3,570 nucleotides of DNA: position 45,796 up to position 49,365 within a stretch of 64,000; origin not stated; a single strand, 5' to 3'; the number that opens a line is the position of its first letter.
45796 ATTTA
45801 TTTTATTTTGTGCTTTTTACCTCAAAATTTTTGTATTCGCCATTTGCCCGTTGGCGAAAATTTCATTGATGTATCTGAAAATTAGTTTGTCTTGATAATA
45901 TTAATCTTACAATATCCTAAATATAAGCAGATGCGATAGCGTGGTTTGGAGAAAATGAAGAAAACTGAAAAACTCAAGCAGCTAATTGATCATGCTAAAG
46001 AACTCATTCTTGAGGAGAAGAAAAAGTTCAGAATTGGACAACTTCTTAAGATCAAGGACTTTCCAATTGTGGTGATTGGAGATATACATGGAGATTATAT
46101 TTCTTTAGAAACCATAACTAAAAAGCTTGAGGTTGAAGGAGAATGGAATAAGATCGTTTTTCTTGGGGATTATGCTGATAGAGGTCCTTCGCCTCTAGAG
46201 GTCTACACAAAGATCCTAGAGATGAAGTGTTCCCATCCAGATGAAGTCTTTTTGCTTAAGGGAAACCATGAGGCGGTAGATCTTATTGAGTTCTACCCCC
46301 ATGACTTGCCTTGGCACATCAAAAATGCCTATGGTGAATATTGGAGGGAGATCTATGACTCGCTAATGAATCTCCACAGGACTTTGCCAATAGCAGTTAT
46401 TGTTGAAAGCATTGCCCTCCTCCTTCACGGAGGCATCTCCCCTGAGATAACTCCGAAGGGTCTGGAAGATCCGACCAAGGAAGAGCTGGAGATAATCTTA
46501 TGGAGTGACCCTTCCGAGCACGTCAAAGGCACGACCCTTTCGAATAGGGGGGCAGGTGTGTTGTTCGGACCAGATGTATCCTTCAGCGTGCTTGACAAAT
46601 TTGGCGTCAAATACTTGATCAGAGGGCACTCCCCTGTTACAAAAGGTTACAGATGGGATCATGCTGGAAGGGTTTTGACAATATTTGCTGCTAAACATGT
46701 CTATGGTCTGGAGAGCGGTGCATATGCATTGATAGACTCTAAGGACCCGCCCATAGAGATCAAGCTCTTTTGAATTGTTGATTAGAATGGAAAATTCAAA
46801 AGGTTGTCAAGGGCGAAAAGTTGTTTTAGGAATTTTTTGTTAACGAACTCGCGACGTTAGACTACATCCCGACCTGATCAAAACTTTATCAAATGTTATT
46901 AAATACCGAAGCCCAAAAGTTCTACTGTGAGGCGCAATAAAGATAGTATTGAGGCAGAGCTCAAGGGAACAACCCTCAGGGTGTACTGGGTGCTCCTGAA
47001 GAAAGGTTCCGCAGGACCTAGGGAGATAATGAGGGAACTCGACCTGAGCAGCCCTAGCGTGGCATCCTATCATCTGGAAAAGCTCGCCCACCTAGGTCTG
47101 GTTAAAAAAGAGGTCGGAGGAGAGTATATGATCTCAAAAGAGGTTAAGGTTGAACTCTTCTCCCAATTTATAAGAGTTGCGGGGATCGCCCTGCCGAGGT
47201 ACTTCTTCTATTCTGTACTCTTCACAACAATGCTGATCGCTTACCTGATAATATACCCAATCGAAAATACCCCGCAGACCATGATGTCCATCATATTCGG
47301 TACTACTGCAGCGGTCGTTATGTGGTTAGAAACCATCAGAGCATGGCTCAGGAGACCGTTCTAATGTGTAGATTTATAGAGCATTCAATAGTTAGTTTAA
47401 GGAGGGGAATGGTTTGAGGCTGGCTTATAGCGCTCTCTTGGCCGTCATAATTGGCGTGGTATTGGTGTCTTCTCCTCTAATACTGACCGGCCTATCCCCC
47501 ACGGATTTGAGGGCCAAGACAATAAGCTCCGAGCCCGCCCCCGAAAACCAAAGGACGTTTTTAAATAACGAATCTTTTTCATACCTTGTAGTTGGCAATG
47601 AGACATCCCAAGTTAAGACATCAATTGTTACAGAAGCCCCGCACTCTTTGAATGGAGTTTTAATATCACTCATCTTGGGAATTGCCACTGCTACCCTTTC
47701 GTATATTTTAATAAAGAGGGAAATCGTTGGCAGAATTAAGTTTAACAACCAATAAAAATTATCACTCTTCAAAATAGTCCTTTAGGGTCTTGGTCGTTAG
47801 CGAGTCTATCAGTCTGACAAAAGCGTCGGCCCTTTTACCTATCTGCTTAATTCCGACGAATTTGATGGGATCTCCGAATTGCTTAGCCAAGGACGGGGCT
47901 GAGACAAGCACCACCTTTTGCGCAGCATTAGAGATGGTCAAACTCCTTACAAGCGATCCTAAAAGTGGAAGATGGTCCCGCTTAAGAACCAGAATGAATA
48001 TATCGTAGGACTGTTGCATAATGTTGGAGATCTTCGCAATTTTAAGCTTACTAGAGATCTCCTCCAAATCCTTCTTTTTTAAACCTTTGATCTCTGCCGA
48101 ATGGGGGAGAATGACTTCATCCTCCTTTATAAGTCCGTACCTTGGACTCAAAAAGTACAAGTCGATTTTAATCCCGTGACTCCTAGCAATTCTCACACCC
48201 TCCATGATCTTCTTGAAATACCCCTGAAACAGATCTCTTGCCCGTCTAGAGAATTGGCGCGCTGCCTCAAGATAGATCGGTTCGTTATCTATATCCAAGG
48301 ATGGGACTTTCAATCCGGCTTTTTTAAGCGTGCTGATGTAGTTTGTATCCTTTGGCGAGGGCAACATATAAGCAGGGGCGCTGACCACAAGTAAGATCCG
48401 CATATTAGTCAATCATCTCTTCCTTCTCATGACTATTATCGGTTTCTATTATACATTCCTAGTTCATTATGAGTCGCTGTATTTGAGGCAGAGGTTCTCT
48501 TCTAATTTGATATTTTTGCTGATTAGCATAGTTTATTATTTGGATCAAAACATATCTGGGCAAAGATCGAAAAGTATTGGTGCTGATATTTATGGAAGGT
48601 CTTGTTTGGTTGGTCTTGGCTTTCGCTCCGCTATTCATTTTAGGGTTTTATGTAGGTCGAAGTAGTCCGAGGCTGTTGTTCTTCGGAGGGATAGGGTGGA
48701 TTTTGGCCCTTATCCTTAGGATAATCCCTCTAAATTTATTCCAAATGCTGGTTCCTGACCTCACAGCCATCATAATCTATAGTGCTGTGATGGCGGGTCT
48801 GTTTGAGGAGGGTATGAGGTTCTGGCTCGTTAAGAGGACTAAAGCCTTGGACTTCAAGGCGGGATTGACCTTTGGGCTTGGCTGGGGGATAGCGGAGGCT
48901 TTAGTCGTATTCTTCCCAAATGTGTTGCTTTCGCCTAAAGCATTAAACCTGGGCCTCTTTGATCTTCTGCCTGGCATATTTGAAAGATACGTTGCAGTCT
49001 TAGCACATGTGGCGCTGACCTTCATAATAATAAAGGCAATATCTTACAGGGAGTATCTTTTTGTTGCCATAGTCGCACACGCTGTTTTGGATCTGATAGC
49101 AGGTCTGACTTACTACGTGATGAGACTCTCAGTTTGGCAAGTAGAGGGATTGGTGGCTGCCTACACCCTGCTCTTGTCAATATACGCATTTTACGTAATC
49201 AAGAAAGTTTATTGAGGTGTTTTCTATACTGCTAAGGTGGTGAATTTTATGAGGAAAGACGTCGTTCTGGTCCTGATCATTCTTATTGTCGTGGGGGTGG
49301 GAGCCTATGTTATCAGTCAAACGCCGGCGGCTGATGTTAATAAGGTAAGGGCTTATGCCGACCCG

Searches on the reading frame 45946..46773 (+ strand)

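Call 30: search_protein_families(library=pfam, proteins=[window:45946-46773:+], max_evalue=0.00001)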
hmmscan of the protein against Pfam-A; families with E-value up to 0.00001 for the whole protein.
window:45946-46773:+ (275 aa): 1 family
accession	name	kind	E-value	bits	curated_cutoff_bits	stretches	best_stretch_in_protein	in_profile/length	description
PF00149.33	Metallophos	-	6.4e-27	95.7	21.5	1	39-230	1-189/191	Calcineurin-like phosphoesterase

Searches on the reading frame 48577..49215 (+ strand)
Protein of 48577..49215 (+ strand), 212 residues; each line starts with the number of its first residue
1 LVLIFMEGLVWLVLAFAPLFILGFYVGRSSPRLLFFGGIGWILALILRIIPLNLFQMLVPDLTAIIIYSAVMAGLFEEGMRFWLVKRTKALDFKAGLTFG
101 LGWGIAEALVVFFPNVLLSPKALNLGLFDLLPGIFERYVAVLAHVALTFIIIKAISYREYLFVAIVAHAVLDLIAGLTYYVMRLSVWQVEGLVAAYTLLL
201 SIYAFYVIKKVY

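Call 30: search_protein_families(library=pfam, proteins=[window:48577-49215:+], max_evalue=0.00001)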
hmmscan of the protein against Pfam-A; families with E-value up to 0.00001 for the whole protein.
window:48577-49215:+ (212 aa): 1 family
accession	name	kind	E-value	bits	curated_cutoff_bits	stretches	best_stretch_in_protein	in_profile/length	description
PF10086.14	YhfC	-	1.2e-11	45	24.2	1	63-111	61-111/222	YhfC intramembrane metalloprotease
